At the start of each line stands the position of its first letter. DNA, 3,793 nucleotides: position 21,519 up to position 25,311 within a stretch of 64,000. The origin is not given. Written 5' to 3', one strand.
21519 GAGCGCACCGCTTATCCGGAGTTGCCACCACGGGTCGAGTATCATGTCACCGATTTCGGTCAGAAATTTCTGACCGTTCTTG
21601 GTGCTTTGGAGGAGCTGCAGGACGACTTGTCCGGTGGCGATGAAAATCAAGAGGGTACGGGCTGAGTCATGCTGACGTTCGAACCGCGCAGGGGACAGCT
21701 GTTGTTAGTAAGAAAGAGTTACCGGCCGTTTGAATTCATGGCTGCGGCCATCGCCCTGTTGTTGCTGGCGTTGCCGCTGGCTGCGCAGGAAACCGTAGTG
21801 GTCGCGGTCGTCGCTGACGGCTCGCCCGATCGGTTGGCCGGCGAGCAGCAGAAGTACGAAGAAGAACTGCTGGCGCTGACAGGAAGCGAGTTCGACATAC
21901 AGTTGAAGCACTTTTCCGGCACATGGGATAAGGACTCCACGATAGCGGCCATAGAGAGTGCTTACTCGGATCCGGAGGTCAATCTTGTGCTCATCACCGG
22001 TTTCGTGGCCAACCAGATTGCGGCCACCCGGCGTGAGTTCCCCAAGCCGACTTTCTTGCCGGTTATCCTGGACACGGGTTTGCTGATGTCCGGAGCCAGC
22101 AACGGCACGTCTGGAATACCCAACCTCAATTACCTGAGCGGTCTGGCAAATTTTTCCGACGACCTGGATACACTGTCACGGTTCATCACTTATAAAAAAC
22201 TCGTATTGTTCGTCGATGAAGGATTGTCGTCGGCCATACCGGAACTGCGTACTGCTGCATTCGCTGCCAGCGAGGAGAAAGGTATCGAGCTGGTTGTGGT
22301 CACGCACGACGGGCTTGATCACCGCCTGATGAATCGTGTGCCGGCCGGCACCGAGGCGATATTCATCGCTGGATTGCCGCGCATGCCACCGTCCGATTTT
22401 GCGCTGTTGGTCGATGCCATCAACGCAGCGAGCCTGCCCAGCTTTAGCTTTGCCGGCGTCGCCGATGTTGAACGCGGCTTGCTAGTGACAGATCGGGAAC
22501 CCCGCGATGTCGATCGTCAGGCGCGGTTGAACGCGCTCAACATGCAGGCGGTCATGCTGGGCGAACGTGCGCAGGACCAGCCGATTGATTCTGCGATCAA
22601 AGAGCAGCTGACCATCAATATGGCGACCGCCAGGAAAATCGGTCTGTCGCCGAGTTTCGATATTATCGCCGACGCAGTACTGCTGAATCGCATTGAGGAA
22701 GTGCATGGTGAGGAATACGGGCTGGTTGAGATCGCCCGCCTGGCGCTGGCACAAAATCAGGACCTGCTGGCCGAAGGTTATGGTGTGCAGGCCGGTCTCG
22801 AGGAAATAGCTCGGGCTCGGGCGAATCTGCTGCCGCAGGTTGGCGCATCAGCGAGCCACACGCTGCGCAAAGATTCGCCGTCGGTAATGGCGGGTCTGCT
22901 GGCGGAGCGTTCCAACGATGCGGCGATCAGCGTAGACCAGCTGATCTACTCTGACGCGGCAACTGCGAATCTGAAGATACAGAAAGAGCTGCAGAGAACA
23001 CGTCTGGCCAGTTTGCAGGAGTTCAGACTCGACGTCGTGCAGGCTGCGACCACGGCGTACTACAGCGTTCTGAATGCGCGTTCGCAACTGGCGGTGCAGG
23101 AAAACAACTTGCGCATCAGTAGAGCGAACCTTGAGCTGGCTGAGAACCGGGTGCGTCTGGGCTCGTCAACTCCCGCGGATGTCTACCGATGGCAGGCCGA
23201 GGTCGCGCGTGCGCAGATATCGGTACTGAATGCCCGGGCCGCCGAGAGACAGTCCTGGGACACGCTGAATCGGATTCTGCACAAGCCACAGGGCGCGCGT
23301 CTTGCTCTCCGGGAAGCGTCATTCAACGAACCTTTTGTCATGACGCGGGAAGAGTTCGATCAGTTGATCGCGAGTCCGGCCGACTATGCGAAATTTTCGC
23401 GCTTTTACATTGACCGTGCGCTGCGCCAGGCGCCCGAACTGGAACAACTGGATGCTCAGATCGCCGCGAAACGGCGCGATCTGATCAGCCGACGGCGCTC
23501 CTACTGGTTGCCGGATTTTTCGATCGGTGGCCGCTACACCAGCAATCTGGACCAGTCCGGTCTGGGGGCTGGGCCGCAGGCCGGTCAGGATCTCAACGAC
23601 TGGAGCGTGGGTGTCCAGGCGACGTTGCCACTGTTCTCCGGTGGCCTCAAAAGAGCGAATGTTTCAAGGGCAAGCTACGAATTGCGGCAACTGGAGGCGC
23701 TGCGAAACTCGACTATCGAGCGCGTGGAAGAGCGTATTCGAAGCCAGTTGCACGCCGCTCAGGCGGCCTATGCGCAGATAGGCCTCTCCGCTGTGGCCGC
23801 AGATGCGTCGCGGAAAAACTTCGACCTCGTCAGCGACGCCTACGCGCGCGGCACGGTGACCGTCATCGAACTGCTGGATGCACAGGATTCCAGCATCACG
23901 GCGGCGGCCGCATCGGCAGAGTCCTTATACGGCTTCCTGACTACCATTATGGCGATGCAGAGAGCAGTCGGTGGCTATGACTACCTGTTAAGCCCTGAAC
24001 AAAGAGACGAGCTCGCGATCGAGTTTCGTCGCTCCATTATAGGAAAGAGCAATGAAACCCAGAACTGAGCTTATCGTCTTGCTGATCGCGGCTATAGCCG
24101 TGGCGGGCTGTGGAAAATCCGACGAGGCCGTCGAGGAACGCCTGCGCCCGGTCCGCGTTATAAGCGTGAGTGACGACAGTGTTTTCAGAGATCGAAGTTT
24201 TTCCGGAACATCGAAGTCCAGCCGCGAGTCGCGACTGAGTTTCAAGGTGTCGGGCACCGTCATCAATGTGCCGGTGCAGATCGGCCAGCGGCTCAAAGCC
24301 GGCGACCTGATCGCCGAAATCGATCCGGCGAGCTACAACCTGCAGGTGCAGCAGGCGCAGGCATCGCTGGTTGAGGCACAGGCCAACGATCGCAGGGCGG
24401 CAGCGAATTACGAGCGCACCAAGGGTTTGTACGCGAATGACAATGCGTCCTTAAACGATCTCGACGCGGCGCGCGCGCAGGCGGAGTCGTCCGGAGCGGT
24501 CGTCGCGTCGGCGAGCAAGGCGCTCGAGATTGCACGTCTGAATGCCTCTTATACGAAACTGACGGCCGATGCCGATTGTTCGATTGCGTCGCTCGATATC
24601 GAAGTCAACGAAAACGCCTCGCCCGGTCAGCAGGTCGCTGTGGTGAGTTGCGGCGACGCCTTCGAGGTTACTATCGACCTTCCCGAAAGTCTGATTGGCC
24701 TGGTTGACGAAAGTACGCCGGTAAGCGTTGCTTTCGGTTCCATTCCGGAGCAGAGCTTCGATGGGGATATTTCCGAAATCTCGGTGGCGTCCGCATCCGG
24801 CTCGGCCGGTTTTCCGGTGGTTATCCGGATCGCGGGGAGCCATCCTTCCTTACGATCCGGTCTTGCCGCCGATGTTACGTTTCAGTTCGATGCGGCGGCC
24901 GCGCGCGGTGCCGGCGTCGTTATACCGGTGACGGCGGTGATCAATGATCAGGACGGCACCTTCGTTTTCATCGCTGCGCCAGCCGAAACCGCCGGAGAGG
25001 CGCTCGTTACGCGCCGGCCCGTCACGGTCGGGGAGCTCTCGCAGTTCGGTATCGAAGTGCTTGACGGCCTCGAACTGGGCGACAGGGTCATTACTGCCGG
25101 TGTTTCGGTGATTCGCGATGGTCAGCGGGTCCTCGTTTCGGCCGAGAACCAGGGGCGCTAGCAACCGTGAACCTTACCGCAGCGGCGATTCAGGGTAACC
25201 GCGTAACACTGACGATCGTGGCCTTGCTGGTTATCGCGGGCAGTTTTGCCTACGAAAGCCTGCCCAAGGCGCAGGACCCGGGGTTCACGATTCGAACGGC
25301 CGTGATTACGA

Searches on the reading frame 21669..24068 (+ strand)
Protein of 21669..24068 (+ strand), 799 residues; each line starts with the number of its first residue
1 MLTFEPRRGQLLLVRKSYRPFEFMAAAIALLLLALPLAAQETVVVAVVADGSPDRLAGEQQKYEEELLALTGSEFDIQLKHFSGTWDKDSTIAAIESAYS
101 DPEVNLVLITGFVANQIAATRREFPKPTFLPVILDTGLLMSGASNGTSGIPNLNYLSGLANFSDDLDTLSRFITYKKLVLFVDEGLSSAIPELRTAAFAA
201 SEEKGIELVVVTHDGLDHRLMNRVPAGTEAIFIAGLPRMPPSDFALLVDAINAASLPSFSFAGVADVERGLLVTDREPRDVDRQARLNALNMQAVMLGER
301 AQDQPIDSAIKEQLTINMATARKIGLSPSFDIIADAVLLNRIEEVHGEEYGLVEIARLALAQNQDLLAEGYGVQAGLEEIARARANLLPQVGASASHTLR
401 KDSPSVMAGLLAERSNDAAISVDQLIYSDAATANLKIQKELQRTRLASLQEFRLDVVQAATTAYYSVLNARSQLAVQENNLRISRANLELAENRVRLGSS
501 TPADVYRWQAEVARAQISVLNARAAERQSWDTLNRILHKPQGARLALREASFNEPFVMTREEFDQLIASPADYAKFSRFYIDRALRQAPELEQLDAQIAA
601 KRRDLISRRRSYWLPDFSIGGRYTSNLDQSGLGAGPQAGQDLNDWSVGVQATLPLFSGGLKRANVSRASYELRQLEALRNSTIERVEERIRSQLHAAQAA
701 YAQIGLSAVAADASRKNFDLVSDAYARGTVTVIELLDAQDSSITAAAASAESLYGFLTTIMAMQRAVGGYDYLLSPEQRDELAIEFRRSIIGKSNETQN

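Call 53: search_protein_families(library=pfam, proteins=[window:21669-24068:+], max_evalue=0.00001)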
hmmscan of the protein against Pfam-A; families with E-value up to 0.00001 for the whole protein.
window:21669-24068:+ (799 aa): 1 family
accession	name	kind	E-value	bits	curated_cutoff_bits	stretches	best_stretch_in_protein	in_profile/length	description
PF02321.23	OEP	-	3.1e-44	151.5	22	2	581-768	5-187/187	Outer membrane efflux protein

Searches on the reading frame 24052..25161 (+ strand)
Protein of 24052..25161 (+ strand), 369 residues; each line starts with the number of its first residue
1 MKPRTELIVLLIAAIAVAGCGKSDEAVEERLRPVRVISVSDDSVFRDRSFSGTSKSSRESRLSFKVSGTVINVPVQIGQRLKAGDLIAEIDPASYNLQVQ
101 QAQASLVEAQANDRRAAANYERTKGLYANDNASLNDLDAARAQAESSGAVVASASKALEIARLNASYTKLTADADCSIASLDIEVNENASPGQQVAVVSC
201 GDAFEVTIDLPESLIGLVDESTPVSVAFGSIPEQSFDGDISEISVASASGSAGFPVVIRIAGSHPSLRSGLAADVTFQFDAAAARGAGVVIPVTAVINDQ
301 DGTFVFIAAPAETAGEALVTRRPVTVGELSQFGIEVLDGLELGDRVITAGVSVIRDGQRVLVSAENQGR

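Call 53: search_protein_families(library=pfam, proteins=[window:24052-25161:+], max_evalue=0.00001)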
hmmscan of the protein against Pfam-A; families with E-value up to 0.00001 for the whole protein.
window:24052-25161:+ (369 aa): 2 families
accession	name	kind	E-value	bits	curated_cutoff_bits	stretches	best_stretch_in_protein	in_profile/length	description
PF13437.12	HlyD_3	-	9.6e-14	52.5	22.2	1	170-270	2-106/106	HlyD family secretion protein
PF16576.10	HlyD_D23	-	2.2e-10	40.6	30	1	57-245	17-186/214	Barrel-sandwich domain of CusB or HlyD membrane-fusion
